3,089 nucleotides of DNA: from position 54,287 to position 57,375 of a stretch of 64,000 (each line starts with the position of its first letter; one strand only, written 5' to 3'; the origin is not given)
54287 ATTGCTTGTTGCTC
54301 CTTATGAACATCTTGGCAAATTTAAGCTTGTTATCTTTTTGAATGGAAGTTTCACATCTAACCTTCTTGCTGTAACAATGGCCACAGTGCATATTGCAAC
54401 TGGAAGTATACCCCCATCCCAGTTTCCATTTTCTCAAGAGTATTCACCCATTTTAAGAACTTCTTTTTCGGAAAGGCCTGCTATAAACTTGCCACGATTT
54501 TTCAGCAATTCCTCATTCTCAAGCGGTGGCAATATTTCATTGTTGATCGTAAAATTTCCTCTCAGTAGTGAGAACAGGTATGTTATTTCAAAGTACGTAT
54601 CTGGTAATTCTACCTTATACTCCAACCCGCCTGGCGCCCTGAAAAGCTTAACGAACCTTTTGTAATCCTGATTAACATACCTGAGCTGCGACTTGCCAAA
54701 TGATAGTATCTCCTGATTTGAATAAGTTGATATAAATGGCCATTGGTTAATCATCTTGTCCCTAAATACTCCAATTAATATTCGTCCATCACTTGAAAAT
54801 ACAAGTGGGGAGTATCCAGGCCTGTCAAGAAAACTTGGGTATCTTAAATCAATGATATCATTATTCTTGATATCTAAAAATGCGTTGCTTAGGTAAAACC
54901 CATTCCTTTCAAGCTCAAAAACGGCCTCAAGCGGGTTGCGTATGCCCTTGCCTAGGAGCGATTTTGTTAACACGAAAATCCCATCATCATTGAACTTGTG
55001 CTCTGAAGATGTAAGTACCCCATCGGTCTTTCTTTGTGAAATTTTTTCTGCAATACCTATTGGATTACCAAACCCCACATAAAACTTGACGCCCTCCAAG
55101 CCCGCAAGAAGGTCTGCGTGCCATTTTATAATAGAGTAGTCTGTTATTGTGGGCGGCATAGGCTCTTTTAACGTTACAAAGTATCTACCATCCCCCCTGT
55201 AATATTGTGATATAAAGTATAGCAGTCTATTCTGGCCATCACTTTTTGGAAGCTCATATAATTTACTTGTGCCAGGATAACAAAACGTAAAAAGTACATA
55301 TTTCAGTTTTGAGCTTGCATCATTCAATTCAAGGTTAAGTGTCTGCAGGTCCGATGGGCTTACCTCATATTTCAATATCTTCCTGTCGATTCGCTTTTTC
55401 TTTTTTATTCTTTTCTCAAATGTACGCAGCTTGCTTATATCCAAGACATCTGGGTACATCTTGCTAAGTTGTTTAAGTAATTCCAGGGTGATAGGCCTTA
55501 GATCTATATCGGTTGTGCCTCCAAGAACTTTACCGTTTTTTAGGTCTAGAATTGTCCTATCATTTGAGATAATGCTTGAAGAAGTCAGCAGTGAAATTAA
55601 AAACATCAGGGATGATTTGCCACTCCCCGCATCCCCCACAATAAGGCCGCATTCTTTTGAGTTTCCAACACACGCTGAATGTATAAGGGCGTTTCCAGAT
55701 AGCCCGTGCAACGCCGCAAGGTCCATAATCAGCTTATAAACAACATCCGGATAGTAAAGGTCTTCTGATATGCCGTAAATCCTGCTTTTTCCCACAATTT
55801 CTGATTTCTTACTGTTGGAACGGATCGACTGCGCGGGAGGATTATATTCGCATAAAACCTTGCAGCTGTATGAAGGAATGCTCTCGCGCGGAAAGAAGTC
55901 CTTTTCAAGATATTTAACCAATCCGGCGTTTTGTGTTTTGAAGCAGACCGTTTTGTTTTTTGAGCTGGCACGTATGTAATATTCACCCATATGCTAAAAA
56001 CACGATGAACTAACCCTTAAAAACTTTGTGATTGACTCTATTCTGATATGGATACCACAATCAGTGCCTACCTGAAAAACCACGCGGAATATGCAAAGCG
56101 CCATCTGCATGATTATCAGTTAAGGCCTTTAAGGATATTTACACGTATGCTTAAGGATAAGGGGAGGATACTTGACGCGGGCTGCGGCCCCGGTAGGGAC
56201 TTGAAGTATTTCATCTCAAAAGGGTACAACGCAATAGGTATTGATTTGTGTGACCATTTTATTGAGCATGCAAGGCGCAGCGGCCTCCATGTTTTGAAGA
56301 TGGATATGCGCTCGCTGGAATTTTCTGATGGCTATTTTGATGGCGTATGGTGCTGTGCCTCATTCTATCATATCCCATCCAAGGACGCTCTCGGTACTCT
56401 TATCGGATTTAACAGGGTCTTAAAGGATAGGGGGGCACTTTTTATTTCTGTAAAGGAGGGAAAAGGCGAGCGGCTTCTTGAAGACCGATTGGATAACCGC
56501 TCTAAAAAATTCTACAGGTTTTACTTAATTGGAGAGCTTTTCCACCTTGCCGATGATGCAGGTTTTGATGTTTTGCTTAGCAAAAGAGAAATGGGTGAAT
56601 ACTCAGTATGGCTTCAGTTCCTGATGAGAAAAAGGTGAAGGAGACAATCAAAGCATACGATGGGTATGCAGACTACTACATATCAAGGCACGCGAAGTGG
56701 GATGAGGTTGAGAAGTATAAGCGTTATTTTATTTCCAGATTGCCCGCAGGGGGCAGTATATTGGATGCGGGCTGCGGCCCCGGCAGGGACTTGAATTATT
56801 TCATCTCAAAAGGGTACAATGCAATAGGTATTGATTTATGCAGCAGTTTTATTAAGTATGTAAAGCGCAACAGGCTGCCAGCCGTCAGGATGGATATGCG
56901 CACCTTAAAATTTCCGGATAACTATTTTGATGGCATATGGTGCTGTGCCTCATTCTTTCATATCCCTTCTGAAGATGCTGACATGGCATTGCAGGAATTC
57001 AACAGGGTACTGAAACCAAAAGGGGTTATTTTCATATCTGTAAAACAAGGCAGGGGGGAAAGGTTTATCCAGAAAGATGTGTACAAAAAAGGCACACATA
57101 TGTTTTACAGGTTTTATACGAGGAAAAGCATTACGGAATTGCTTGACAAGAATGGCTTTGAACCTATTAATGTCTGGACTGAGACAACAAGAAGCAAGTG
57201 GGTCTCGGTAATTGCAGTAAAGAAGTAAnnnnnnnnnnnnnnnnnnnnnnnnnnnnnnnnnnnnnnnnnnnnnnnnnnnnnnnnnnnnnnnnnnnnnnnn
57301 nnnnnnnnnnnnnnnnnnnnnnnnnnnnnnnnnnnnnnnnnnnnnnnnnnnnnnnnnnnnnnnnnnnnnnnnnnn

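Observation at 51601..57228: Coupled HPrK-like / radical-SAM-SPASM / amidohydrolase-HAD cassette sharing a divergent promoter with two tandem methyltransferases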

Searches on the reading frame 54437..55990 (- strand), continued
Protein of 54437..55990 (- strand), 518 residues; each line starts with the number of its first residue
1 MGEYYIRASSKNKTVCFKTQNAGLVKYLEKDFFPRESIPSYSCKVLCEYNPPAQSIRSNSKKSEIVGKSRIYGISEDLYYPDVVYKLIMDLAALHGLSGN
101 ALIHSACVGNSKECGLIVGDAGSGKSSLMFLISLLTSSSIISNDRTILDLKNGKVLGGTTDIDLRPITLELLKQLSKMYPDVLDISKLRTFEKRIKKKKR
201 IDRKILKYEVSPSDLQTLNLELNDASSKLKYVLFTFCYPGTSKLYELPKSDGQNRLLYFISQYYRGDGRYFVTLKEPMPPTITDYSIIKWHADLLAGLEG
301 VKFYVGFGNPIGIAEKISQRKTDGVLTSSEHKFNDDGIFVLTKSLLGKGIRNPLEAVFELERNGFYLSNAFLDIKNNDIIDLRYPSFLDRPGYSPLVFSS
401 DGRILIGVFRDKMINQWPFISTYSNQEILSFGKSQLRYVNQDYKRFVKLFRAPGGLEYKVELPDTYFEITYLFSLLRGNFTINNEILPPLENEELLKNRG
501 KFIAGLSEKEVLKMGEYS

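Call 87: find_encoding_contigs(protein=P0129, flank=7000, max_places=2)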
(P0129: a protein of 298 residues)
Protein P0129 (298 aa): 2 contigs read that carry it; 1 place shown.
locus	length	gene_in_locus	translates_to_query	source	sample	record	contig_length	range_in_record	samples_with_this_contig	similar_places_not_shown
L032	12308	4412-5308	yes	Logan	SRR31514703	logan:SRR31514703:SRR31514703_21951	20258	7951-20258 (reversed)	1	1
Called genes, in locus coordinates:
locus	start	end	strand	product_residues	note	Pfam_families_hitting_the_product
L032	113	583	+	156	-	-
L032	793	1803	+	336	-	-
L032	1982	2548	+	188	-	PF03575:Peptidase_S51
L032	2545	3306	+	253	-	PF01887:SAM_HAT_N, PF20257:SAM_HAT_C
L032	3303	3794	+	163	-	PF13528:Glyco_trans_1_3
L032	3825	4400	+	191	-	PF13528:Glyco_trans_1_3, PF04101:Glyco_tran_28_C (faint)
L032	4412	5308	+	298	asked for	-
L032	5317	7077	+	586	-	PF25840:Ulvan_lyase_N, PF25841:Ulvan_lyase_C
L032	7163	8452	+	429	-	PF00749:tRNA-synt_1c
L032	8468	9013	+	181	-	PF01928:CYTH (weak)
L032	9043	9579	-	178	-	PF01928:CYTH (weak)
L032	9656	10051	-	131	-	-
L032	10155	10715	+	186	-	PF01928:CYTH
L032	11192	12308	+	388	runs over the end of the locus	-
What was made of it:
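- One HPrK-like locus pairs with a different SAM-cleaving enzyme, PF01887 (call 87).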

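Call 92: find_encoding_contigs(protein=P0124, flank=7000, max_places=2)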
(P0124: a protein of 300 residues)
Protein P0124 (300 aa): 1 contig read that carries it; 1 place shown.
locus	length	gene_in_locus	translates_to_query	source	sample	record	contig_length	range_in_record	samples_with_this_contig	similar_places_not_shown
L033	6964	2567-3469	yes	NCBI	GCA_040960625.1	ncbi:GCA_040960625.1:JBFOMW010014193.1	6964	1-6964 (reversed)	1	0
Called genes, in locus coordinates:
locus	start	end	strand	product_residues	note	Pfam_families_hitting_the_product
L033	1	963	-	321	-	?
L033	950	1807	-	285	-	PF01522:Polysacc_deac_1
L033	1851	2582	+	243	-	PF00702:Hydrolase, PF13419:HAD_2, PF13242:Hydrolase_like (weak)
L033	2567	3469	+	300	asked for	-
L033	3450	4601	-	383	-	PF13439:Glyco_transf_4, PF20706:GT4-conflict, PF00534:Glycos_transf_1, PF13692:Glyco_trans_1_4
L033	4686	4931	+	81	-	-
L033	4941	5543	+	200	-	PF01636:APH (faint), PF00069:Pkinase, PF01163:RIO1, PF07714:PK_Tyr_Ser-Thr (weak), PF06293:Kdo (weak), PF03109:ABC1 (weak)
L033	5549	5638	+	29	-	-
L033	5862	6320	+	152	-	PF08069:Ribosomal_S13_N, PF00312:Ribosomal_S15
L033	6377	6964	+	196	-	?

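Call 104: search_protein_families(library=pfam, proteins=[L028:29-511:+, L028:4589-5101:+, L031:9974-10999:-, L031:12145-12795:-, L031:12795-13478:-, L025:1576-2085:+, L029:9701-10327:+], max_evalue=0.01)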
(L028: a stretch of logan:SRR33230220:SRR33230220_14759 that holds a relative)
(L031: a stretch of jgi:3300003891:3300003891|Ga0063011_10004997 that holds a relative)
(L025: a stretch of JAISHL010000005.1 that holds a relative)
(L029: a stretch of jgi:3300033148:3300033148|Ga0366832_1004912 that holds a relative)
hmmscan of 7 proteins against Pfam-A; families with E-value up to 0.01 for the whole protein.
L028:29-511:+ (161 aa): 2 families
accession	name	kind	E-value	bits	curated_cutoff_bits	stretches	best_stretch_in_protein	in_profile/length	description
PF13483.12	Lactamase_B_3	-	3.4e-10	40.6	24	1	28-125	61-160/160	Beta-lactamase superfamily domain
PF12706.13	Lactamase_B_2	-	2.3e-06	27.8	27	1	30-126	91-200/200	Beta-lactamase superfamily domain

L028:4589-5101:+ (171 aa): 1 family
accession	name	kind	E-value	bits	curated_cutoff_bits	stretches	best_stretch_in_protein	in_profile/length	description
PF01725.21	Ham1p_like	-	7.1e-23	81.9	22.5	1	5-161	3-164/186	Ham1 family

L031:9974-10999:- (342 aa): 0 families

L031:12145-12795:- (216 aa): 3 families
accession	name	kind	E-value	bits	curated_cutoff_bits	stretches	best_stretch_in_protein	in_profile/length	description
PF00535.33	Glycos_transf_2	-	2.7e-31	109.2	23.3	1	4-158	2-166/168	Glycosyl transferase family 2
PF13641.12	Glyco_tranf_2_3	-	2e-05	25.1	27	1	4-98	5-111/230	Glycosyltransferase like family 2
PF01983.22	CofC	-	0.0046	16.6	22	1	21-111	36-127/217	Guanylyl transferase CofC like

L031:12795-13478:- (227 aa): 1 family
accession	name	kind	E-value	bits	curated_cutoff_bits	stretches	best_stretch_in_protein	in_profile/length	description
PF00923.25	TAL_FSA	-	6e-58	196.9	27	1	12-211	4-272/285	Transaldolase/Fructose-6-phosphate aldolase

L025:1576-2085:+ (170 aa): 0 families

L029:9701-10327:+ (209 aa): 0 families

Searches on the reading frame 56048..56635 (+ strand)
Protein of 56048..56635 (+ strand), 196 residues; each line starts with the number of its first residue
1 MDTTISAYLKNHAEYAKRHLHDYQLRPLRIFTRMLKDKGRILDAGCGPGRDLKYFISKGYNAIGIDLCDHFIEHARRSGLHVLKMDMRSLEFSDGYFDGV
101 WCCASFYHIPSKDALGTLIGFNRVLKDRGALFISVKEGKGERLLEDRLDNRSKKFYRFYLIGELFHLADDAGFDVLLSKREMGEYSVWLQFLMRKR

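Call 3: search_protein_families(library=pfam, proteins=[window:56048-56635:+], max_evalue=0.01)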
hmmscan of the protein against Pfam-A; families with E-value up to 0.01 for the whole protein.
window:56048-56635:+ (196 aa): 8 families
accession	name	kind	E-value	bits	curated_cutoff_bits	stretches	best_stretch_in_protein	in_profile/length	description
PF13649.12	Methyltransf_25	-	4.5e-17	63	27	1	41-129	1-97/97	Methyltransferase domain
PF08241.18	Methyltransf_11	-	6e-17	62.5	21.2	1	42-133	1-95/95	Methyltransferase domain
PF13489.12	Methyltransf_23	-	1e-14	55.1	27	1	23-176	5-162/164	Methyltransferase domain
PF08242.18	Methyltransf_12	-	1.8e-09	38.6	30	1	42-131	1-98/98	Methyltransferase domain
PF13847.12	Methyltransf_31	-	5.3e-08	33.1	27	1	36-134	2-110/145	Methyltransferase domain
PF07021.18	MetW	-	2.1e-05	24.7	21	1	29-100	5-79/193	Methionine biosynthesis protein MetW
PF05148.21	Methyltransf_8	-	0.00058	20.2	27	1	11-134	44-157/219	Hypothetical methyltransferase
PF05724.17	TPMT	-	0.0043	17.2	26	1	34-80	34-81/218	Thiopurine S-methyltransferase (TPMT)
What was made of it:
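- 56048..56638 (+): Methyltransferase 1 (196 aa, class I SAM-dependent methyltransferase). Methyltransf_25/11 (call 3).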

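Call 4: search_protein_families(library=ncbifam, proteins=[window:56048-56635:+], max_evalue=0.01)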
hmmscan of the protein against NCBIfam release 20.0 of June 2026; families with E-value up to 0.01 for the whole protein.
window:56048-56635:+ (196 aa): 21 families
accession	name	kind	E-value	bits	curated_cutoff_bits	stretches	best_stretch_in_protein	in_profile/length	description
NF045667.1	MTase_DVU1556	equivalog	1.2e-17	64.1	155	1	35-134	20-120/213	DVU_1556 family methyltransferase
NF007610.0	PRK10258.1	equivalog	1.7e-08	34.1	342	1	29-107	32-114/251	malonyl-ACP O-methyltransferase BioC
TIGR02072.1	BioC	equivalog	2.4e-08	34.1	184.95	1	36-135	28-134/244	malonyl-ACP O-methyltransferase BioC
NF043040.1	corrin_prot_MT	hypoth_equivalog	4.3e-08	32.8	180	1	29-134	33-148/216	corrinoid protein-associated methyltransferase CpaM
TIGR02021.1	BchM-ChlM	equivalog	4.7e-08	32.7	158.9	1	34-118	48-140/218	magnesium protoporphyrin IX methyltransferase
NF041536.1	ArsM_DUF2284_UU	exception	4e-06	25.4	575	1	37-135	76-182/459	arsenite methyltransferase/DUF2284 domain selenoprotein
TIGR02081.1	metW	equivalog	6.6e-06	25.8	189.5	1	29-100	5-79/194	methionine biosynthesis protein MetW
NF040539.1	AST_met_ArsM_2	exception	0.00012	22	240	1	36-129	55-159/262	putative arsinothricin biosynthesis methyltransferase ArsM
NF041820.1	daptide_MTase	equivalog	0.00026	20.5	175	1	25-142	26-151/243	daptide-type RiPP biosynthesis methyltransferase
NF008992.0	PRK12335.1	equivalog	0.00027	20.2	303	1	6-73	92-158/289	SAM-dependent methyltransferase TehB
TIGR01983.1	UbiG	equivalog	0.00053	19.3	102.95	1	36-134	49-152/228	bifunctional 2-polyprenyl-6-hydroxyphenol methylase/3-demethylubiquinol 3-O-methyltransferase UbiG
NF041537.1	ArsM_AhpD_UU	exception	0.00088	18.1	510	1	39-150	78-199/345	arsenite methyltransferase/AhpD domain selenoprotein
TIGR01934.1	MenG_MenH_UbiE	subfamily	0.00091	18.6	158.35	1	37-134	39-142/223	ubiquinone/menaquinone biosynthesis methyltransferase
NF008686.0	PRK11705.1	equivalog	0.0019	17.3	400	1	21-133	149-265/383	cyclopropane fatty acyl phospholipid synthase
NF010703.0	PRK14103.1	equivalog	0.0022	17.4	320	1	36-113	28-106/256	trans-aconitate 2-methyltransferase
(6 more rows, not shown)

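Call 34: search_protein_families(library=padloc, proteins=[window:56048-56635:+], max_evalue=0.01)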
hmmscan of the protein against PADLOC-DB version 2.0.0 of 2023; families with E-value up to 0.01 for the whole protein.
window:56048-56635:+ (196 aa): 1 family
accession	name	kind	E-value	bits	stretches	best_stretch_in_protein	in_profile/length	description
PDLC04134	mad2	-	1.8e-15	54.8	1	12-165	262-430/492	mads_2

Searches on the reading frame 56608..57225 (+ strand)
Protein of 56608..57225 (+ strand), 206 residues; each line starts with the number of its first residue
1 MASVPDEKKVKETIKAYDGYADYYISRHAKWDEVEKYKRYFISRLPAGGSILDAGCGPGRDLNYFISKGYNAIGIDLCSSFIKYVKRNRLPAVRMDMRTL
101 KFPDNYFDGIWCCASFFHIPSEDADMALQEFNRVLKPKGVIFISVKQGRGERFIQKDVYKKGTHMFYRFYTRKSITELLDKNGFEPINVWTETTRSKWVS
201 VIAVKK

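Call 3: search_protein_families(library=pfam, proteins=[window:56608-57225:+], max_evalue=0.01)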
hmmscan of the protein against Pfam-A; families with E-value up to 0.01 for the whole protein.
window:56608-57225:+ (206 aa): 13 families
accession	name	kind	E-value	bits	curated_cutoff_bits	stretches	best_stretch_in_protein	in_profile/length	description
PF08241.18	Methyltransf_11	-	1.3e-20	74.3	21.2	1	52-143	1-95/95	Methyltransferase domain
PF13649.12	Methyltransf_25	-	2.6e-19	70.1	27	1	51-139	1-97/97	Methyltransferase domain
PF13489.12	Methyltransf_23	-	2.7e-17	63.4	27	1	40-187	15-162/164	Methyltransferase domain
PF08242.18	Methyltransf_12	-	5.1e-10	40.4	30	1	52-141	1-98/98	Methyltransferase domain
PF13847.12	Methyltransf_31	-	2.1e-08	34.4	27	1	48-147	4-113/145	Methyltransferase domain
PF05148.21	Methyltransf_8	-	4e-05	24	27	1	10-149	34-162/219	Hypothetical methyltransferase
PF03141.22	Methyltransf_29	-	0.00014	21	23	1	51-146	121-220/506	Putative S-adenosyl-L-methionine-dependent methyltransferase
PF05724.17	TPMT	-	0.0003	21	26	1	20-124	6-114/218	Thiopurine S-methyltransferase (TPMT)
PF02353.26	CMAS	-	0.0024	17.7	27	1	44-146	59-167/273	Mycolic acid cyclopropane synthetase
PF07021.18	MetW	-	0.0041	17.2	21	1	43-110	9-79/193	Methionine biosynthesis protein MetW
PF01209.24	Ubie_methyltran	-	0.0057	16.5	20.1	0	25-143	29-151/233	ubiE/COQ5 methyltransferase family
PF03848.20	TehB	-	0.0074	16.2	20.4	0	49-88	32-71/193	Tellurite resistance protein TehB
PF01555.25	N6_N4_Mtase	-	0.0094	16.4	26.7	0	128-166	36-61/221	DNA methylase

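Call 4: search_protein_families(library=ncbifam, proteins=[window:56608-57225:+], max_evalue=0.01)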
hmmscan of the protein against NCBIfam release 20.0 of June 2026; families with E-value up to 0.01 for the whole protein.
window:56608-57225:+ (206 aa): 28 families (the best 25 are shown)
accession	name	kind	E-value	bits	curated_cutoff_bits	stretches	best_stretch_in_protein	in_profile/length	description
NF045667.1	MTase_DVU1556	equivalog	7.7e-22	77.8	155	1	43-193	18-168/213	DVU_1556 family methyltransferase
TIGR02072.1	BioC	equivalog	4.3e-11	43.1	184.95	1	50-200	37-187/244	malonyl-ACP O-methyltransferase BioC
NF043040.1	corrin_prot_MT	hypoth_equivalog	1.5e-10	40.8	180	1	32-144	25-148/216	corrinoid protein-associated methyltransferase CpaM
NF045649.1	2X_seleno_MduS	exception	1.7e-10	40.4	380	1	49-179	43-187/338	methyltransferase domain-containing selenoprotein MduS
NF041536.1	ArsM_DUF2284_UU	exception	3.6e-09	35.5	575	1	42-193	71-231/459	arsenite methyltransferase/DUF2284 domain selenoprotein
NF007610.0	PRK10258.1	equivalog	1.9e-08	33.9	342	1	50-144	45-140/251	malonyl-ACP O-methyltransferase BioC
TIGR01934.1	MenG_MenH_UbiE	subfamily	3.1e-08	33.2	158.35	1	39-147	29-145/223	ubiquinone/menaquinone biosynthesis methyltransferase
NF001244.0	PRK00216.1-5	equivalog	3.2e-07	29.9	216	1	46-143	47-153/236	bifunctional demethylmenaquinone methyltransferase/2-methoxy-6-polyprenyl-1,4-benzoquinol methylase UbiE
NF001241.0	PRK00216.1-2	equivalog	6.9e-07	29.1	327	1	44-144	48-148/231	demethylmenaquinone methyltransferase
TIGR02021.1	BchM-ChlM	equivalog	7.5e-07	28.8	158.9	1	45-136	52-148/218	magnesium protoporphyrin IX methyltransferase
NF045882.1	PLipidMtase_Leg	equivalog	9.5e-07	28.8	390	1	48-186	43-187/207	phospholipid N-methyltransferase PmtA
NF041537.1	ArsM_AhpD_UU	exception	1.4e-06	27.4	510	1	45-144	74-181/345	arsenite methyltransferase/AhpD domain selenoprotein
NF047649.1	MTase_UXPK_star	exception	2.5e-06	26.7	460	1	44-143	74-181/283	methyltransferase/UXPK-star double selenoprotein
TIGR01983.1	UbiG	equivalog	3.5e-06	26.5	102.95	1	46-185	48-201/228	bifunctional 2-polyprenyl-6-hydroxyphenol methylase/3-demethylubiquinol 3-O-methyltransferase UbiG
NF045825.1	FAmtase_mtf2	equivalog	9.7e-06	25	400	1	48-142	59-157/248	fatty-acid O-methyltransferase Mtf2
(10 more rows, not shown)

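Call 34: search_protein_families(library=padloc, proteins=[window:56608-57225:+], max_evalue=0.01)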
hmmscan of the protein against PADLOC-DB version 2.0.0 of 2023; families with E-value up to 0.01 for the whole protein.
window:56608-57225:+ (206 aa): 2 families
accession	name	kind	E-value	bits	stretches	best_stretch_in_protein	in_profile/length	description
PDLC04134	mad2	-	4.6e-18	63.3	1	10-151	251-402/492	mads_2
PDLC03364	MTase_II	-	7.6e-05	19.8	1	44-92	55-105/380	Type II methyltransferase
